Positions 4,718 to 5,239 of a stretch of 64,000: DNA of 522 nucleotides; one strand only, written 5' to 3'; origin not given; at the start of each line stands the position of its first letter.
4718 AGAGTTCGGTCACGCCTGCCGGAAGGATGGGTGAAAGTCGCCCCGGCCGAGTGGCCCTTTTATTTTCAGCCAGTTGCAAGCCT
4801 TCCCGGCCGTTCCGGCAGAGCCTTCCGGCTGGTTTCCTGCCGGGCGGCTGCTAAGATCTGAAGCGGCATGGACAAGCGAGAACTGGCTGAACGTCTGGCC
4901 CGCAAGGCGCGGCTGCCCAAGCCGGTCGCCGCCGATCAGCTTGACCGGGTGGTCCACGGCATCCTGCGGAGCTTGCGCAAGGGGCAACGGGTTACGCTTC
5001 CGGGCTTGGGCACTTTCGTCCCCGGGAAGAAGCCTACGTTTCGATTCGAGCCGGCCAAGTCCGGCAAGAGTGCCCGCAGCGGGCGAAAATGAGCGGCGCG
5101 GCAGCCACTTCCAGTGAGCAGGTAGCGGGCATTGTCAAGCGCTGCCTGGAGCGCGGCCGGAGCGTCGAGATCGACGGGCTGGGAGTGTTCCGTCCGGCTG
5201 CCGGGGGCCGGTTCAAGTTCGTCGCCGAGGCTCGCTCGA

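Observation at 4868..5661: Two-gene module: small HU-fold-like protein translationally coupled to an HU-like/TIR fusion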

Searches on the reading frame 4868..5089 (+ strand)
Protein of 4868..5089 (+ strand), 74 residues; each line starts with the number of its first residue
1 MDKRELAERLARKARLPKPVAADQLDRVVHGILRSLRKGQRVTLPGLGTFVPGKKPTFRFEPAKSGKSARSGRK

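Call 3: search_protein_families(library=pfam, proteins=[window:4868-5089:+], max_evalue=1)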
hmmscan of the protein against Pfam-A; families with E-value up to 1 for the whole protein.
window:4868-5089:+ (74 aa): 4 families
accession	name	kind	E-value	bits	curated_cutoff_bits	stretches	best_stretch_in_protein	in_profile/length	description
PF00216.26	Bac_DNA_binding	-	1.9e-08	34.9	22.4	1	1-55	1-55/90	Bacterial DNA-binding protein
PF18175.6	HU-CCDC81_bac_2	-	4e-07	30.3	35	1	6-65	3-62/70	CCDC81-like prokaryotic HU domain 2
PF18291.6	HU-HIG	-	0.00029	21.3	26.2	1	2-53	33-84/125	HU domain fused to wHTH, Ig, or Glycine-rich motif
PF18289.6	HU-CCDC81_euk_2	-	0.048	14.1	26.1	1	9-51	9-53/75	CCDC81 eukaryotic HU domain 2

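Call 4: search_protein_families(library=padloc, proteins=[window:4868-5089:+], max_evalue=1)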
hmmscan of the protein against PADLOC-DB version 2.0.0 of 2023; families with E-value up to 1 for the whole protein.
window:4868-5089:+ (74 aa): 0 families

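Call 5: search_protein_families(library=ncbifam, proteins=[window:4868-5089:+], max_evalue=1)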
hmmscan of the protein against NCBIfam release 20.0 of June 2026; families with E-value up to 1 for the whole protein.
window:4868-5089:+ (74 aa): 7 families
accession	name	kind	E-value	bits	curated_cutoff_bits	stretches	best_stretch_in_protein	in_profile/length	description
NF007945.0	PRK10664.1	equivalog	5.7e-06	26.8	157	1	1-52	1-52/90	nucleoid-associated protein HU-beta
NF001401.0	PRK00285.1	equivalog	1.2e-05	25.4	111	1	2-56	7-61/103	integration host factor subunit alpha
NF008023.0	PRK10753.1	equivalog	9e-05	22.7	162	1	1-51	1-51/90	nucleoid-associated protein HU-alpha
NF001222.0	PRK00199.1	equivalog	0.00015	21.9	115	1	1-72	1-67/95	integration host factor subunit beta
TIGR00987.1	himA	equivalog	0.0033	17.8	120.25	1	3-51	4-52/96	integration host factor subunit alpha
TIGR00988.1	hip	equivalog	0.0045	17.3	119.95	1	1-55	1-56/94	integration host factor subunit beta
TIGR01201.1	HU_rel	subfamily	0.088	12.7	68.6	1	2-51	32-81/170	HU family DNA-binding protein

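Call 19: find_homologous_proteins(query=window:4868-5089:+)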
Query window:4868-5089:+ (74 aa): 97 proteins with E <= 0.001 among 99 candidates.
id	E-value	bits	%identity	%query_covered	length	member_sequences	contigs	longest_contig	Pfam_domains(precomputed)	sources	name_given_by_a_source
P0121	2.5e-39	149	99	100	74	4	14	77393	PF18175.7,PF00216.27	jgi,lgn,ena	jgi:nucleoid DNA-binding protein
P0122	3.7e-34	133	89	100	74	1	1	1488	PF18175.7,PF00216.27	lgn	-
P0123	2.2e-23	99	66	100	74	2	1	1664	PF18175.7,PF00216.27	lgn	-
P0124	1.0e-21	94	66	100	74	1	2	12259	-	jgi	jgi:nucleoid DNA-binding protein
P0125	1.5e-21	93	62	100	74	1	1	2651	PF18291.7,PF18175.7,PF00216.27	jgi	jgi:nucleoid DNA-binding protein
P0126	2.0e-21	93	64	97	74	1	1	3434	PF18175.7,PF00216.27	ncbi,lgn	-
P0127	2.5e-21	92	66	100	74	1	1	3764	PF18175.7,PF00216.27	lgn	-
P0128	3.3e-21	92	66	100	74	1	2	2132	PF18175.7,PF00216.27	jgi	jgi:nucleoid DNA-binding protein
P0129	6.6e-21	91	66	100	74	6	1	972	PF18175.7,PF00216.27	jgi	-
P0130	1.1e-19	87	61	97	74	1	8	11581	PF18175.7,PF00216.27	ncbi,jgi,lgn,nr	ncbi:MAG: hypothetical protein FJW34_21205 [Acidobacteria bacterium]|nr:hypothetical protein [Acidob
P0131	4.6e-19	85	63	95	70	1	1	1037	PF18175.7,PF00216.27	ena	-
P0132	1.7e-18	84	60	99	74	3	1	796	PF18175.7,PF00216.27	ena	-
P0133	1.9e-18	83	61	100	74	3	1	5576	PF18175.7,PF00216.27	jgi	jgi:nucleoid DNA-binding protein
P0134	3.7e-18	82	61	100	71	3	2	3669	PF00216.27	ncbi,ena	-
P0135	4.6e-18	82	65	85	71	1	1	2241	PF00216.27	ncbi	-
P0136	4.6e-18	82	66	86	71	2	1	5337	PF00216.27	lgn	-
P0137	1.3e-17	81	69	82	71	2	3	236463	PF18291.7,PF00216.27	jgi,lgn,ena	-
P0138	1.8e-17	80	61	89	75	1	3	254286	PF00216.27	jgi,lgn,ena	-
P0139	2.7e-17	80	66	84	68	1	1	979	PF18175.7,PF00216.27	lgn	-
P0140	3.8e-17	79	66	82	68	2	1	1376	PF00216.27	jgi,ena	-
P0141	6.9e-17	78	65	84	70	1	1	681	PF18175.7,PF00216.27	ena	-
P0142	9.6e-17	78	66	82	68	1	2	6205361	PF00216.27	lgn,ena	-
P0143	1.5e-16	77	55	100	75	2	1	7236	PF18291.7,PF18175.7,PF00216.27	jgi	jgi:nucleoid DNA-binding protein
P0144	3.7e-16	76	55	100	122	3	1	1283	PF18291.7,PF00216.27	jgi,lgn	-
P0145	6.0e-16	75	55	100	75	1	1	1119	PF18175.7,PF00216.27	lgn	-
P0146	1.2e-15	74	61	95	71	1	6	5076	PF18175.7,PF00216.27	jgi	jgi:nucleoid DNA-binding protein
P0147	2.4e-15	74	61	89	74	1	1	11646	PF18175.7,PF00216.27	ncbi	-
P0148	3.0e-15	73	62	82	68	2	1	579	PF00216.27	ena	-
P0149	4.1e-15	73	59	99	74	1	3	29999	PF18291.7,PF18175.7,PF00216.27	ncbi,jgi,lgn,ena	-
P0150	5.7e-15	72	57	92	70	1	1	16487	PF18175.7,PF00216.27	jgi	jgi:nucleoid DNA-binding protein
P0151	7.6e-15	72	56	89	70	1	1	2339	PF18175.7,PF00216.27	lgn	-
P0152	9.3e-15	72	53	100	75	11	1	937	PF00216.27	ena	-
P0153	2.1e-14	71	62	82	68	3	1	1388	PF18175.7,PF00216.27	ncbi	-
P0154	2.1e-14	71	57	88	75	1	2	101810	PF18175.7,PF00216.27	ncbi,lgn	-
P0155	2.7e-14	70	61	82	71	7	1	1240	PF18175.7,PF00216.27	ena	-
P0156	4.7e-14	69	59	95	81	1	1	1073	PF00216.27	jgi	jgi:hypothetical protein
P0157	6.0e-14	69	58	86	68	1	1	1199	PF00216.27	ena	-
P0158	6.2e-14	69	61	84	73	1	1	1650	PF00216.27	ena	-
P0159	6.2e-14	69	59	82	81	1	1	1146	PF00216.27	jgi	jgi:nucleoid DNA-binding protein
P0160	6.5e-14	69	57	91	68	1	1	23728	PF00216.27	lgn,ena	-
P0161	6.6e-14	69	57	91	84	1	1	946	PF00216.27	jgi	jgi:hypothetical protein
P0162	7.3e-14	69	58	86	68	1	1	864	PF00216.27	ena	-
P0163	9.1e-14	69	60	84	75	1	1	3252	PF00216.27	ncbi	-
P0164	9.5e-14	68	59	93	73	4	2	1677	PF18175.7,PF00216.27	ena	-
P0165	9.5e-14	68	60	84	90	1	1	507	PF18175.7,PF00216.27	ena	-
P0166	1.0e-13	68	56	85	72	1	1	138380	PF18291.7,PF00216.27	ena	-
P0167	1.2e-13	68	61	86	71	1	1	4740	PF18175.7,PF00216.27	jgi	jgi:nucleoid DNA-binding protein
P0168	1.7e-13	68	54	100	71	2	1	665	PF18175.7,PF00216.27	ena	-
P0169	2.1e-13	67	51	100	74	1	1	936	PF18175.7,PF00216.27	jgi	-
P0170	2.5e-13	67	58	84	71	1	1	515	PF18175.7,PF00216.27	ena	-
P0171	2.9e-13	67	55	81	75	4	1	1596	PF18291.7,PF18175.7,PF00216.27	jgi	jgi:nucleoid DNA-binding protein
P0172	3.6e-13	67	58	84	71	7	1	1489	PF18175.7,PF00216.27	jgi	jgi:nucleoid DNA-binding protein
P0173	4.2e-13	66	57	82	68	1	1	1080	PF00216.27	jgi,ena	jgi:nucleoid DNA-binding protein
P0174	4.2e-13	66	52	99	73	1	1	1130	PF18175.7,PF00216.27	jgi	jgi:nucleoid DNA-binding protein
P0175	4.4e-13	66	61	82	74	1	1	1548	PF00216.27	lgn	-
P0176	5.1e-13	66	54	85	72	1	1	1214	PF18175.7,PF00216.27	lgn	-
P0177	5.3e-13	66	54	100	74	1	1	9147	PF18175.7,PF00216.27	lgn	-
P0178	6.6e-13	66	56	86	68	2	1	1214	PF18175.7,PF00216.27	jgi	jgi:nucleoid DNA-binding protein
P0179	6.8e-13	66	52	82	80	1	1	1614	PF18175.7,PF00216.27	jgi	jgi:nucleoid DNA-binding protein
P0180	7.8e-13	66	56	93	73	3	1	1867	PF00216.27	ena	-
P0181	7.9e-13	66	59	96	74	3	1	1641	PF00216.27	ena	-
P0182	1.2e-12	65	56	89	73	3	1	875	PF18175.7,PF00216.27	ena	-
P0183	1.3e-12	65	55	86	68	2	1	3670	PF18175.7,PF00216.27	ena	-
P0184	1.4e-12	65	55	86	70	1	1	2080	PF18291.7,PF18175.7,PF00216.27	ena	-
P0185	1.5e-12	65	56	93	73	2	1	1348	PF00216.27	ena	-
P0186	1.9e-12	64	58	84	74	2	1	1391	PF18291.7,PF18175.7,PF00216.27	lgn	-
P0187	2.3e-12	64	61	82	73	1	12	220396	PF18175.7,PF00216.27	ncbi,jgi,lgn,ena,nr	ncbi:MAG TPA: HU family DNA-binding protein [Bryobacteraceae bacterium]|nr:HU family DNA-binding pro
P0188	2.6e-12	64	51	99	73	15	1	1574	PF00216.27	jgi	jgi:nucleoid DNA-binding protein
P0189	2.6e-12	64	54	82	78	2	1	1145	PF00216.27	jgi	jgi:nucleoid DNA-binding protein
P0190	3.1e-12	64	49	95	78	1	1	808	PF18175.7,PF00216.27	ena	-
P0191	3.4e-12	64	52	100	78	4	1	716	PF18175.7,PF00216.27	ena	-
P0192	4.0e-12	63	54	92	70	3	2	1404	PF18175.7,PF00216.27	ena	-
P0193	5.1e-12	63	56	82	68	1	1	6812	PF18175.7,PF00216.27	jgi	jgi:nucleoid DNA-binding protein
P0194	5.2e-12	63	52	88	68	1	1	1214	PF00216.27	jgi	-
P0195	5.3e-12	63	53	84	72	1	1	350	PF18175.7,PF00216.27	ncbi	-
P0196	9.4e-12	62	51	91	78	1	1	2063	PF18175.7,PF00216.27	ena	-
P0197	1.1e-11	62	54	95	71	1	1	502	PF18175.7,PF00216.27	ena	-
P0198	1.5e-11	62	54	84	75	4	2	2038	PF00216.27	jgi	jgi:nucleoid DNA-binding protein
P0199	3.7e-11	60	52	82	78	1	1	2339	PF00216.27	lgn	-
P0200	4.0e-11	60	54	97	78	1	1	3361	PF18175.7,PF00216.27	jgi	jgi:nucleoid DNA-binding protein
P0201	5.2e-11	60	54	82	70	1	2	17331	PF18175.7,PF00216.27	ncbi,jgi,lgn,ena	jgi:nucleoid DNA-binding protein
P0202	5.4e-11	60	56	82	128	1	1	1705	PF18291.7,PF18175.7,PF00216.27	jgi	jgi:hypothetical protein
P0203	5.5e-11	60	51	82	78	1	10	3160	PF18175.7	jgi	jgi:nucleoid DNA-binding protein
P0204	7.9e-11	59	54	80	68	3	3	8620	PF00216.27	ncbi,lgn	-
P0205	8.6e-11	59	57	82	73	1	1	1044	PF18175.7,PF00216.27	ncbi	-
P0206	1.5e-10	58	55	84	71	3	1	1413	PF18175.7,PF00216.27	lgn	-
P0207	1.6e-10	58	53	84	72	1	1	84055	PF18175.7,PF00216.27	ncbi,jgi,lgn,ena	jgi:nucleoid DNA-binding protein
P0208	2.0e-10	58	51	82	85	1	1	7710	PF00216.27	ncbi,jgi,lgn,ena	jgi:hypothetical protein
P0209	3.6e-10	57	63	73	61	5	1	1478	PF00216.27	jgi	-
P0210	7.3e-10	56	48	89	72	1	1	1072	PF18175.7,PF00216.27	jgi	jgi:nucleoid DNA-binding protein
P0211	8.5e-10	56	52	82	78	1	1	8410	PF00216.27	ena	-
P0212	8.9e-10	56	53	82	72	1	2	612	PF18175.7,PF00216.27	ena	-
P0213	8.2e-8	50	54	70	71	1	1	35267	PF00216.27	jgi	jgi:nucleoid DNA-binding protein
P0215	1.6e-6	46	52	68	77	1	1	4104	PF18175.7,PF00216.27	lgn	-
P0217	9.0e-6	43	44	82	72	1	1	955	PF00216.27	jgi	jgi:nucleoid DNA-binding protein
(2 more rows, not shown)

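Call 23: search_solved_structures(query=A3, max_evalue=1, show_alignments=2)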
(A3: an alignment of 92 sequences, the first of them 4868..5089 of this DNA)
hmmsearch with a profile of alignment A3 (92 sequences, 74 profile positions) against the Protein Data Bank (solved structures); distinct sequences matched with E-value up to 1: 48.
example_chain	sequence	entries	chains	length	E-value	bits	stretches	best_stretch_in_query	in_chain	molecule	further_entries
4yew_A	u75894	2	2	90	6.7e-10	41.6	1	1-60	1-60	DNA-binding protein HU-beta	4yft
2o97_B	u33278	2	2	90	7.6e-10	41.5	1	1-59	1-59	DNA-binding protein HU-beta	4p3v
1hue_A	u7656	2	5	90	2.3e-09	39.9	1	1-60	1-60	HU PROTEIN | PROTEIN HU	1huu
6oaj_A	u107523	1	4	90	5.9e-08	35.4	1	1-62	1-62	DNA-binding protein HU-alpha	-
3rhi_A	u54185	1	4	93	6.7e-08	35.2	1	1-59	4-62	DNA-binding protein HU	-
8hd5_A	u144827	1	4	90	7.5e-08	35.1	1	1-60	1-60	DNA-binding protein HU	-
1mul_A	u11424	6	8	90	7.8e-08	35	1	1-62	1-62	DNA binding protein HU-alpha | DNA-binding protein HU-alpha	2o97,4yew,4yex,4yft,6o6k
4yey_A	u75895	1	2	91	8.1e-08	35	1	1-62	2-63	DNA-binding protein HU-alpha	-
6o8q_A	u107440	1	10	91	8.1e-08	35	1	1-62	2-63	DNA-binding protein HU-alpha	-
4qjn_A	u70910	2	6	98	9.2e-08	34.8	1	1-60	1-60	DNA-binding protein HU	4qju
4yfh_A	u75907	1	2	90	1.1e-07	34.6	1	1-62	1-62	DNA-binding protein HU-alpha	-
4yf0_A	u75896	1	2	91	1.1e-07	34.5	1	1-62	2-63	DNA-binding protein HU-alpha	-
6n2l_A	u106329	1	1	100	3.1e-07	33.1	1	1-60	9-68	Histone family protein DNA-binding protein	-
8cws_A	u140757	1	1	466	8e-07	31.8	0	12-42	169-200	F4132-2 Chain A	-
8cwy_A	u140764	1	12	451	8.8e-07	31.6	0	12-42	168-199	T32-15-1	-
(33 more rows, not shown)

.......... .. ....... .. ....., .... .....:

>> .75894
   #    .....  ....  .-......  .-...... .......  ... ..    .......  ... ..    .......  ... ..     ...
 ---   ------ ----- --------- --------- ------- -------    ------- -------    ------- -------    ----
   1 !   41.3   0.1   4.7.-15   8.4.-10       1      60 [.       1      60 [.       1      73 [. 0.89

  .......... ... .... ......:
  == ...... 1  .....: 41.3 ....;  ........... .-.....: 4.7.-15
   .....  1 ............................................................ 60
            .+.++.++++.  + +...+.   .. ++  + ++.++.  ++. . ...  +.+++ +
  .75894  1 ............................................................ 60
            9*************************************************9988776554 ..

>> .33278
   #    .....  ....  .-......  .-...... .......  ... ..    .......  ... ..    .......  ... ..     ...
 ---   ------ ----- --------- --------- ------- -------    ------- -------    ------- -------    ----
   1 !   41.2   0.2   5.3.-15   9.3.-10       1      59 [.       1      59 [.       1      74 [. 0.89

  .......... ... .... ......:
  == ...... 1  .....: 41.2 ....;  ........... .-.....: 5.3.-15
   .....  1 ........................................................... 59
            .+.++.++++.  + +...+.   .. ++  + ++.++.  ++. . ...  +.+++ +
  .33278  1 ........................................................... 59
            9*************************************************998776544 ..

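Call 38: predict_structure(alignment_id=A3)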
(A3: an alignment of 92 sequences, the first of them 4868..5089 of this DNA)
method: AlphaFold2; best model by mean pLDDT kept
length: 74 residues; sequences in the alignment: 92
mean_pLDDT: 60.7   pTM: 0.34
mean pLDDT of the five models: 60.7, 57.3, 53.5, 52.4, 45.3
residues with pLDDT >= 90: 0; 70-90: 16; 50-70: 43; < 50: 15
segments of 3 or more residues with pLDDT < 50: 16-20, 65-74
pLDDT, mean of each block of 10 residues (from residue 1): 59 51 66 71 69 63 53 43
secondary structure, 60 per line:
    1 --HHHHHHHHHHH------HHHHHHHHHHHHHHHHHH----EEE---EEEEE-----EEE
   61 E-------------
elements in order: H3-13 H20-37 E42-44 E48-52 E58-61

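Call 57: fold_search(model_id=the predicted structure, library=pdb)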
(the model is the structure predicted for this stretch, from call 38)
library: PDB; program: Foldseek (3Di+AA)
matches with E <= 10: 78; with E <= 0.001: 0
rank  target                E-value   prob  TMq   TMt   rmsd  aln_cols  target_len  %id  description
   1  1riy                  4.7e-03  1.00  0.56  0.58   5.3        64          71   34  HU mutant V42I from Thermotoga maritima (released 2004-12-07)
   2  4p3v                  6.2e-03  1.00  0.55  0.56   5.2        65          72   31  Crystal structure of the E. coli HU beta2 protein (released 2015-04-15)
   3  1huu_C                8.7e-03  1.00  0.54  0.56   5.4        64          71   36  DNA-BINDING PROTEIN HU FROM BACILLUS STEAROTHERMOPHILUS (released 1999-01-13)
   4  1b8z_A                1.1e-02  1.00  0.52  0.57   5.3        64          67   34  HU FROM THERMOTOGA MARITIMA (released 2000-02-03)
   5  6oaj_A                1.1e-02  0.99  0.54  0.56   5.9        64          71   34  HUaE34K 19bp SYM DNA (released 2020-03-18)
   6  6o8q_A                1.6e-02  0.98  0.46  0.45   5.7        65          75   34  HUaa 19bp SYM DNA pH 4.5 (released 2020-03-18)
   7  6o8q_I                2.0e-02  0.99  0.52  0.49   5.8        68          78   31  HUaa 19bp SYM DNA pH 4.5 (released 2020-03-18)
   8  1huu_B                2.1e-02  0.99  0.54  0.54   5.4        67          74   34  DNA-BINDING PROTEIN HU FROM BACILLUS STEAROTHERMOPHILUS (released 1999-01-13)
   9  6o8q_E                2.2e-02  0.97  0.45  0.46   5.6        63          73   35  HUaa 19bp SYM DNA pH 4.5 (released 2020-03-18)
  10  6o6k_B                2.4e-02  0.97  0.48  0.51   5.1        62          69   35  HUaa 19bp SYM DNA pH 5.5 (released 2020-03-11)
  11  4yew_C                2.6e-02  0.99  0.52  0.54   5.4        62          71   34  HUab-19bp (released 2016-06-29)
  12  4yft_A                2.6e-02  0.96  0.46  0.45   5.4        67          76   31  HUab-20bp (released 2016-06-29)
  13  4yex_C                2.7e-02  0.99  0.55  0.57   5.3        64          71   34  HUaa-19bp (released 2016-06-29)
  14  6oaj_C                2.7e-02  0.95  0.47  0.46   5.6        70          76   33  HUaE34K 19bp SYM DNA (released 2020-03-18)
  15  2o97_A                2.9e-02  0.99  0.54  0.57   5.3        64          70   34  Crystal Structure of E. coli HU heterodimer (released 2007-03-06)
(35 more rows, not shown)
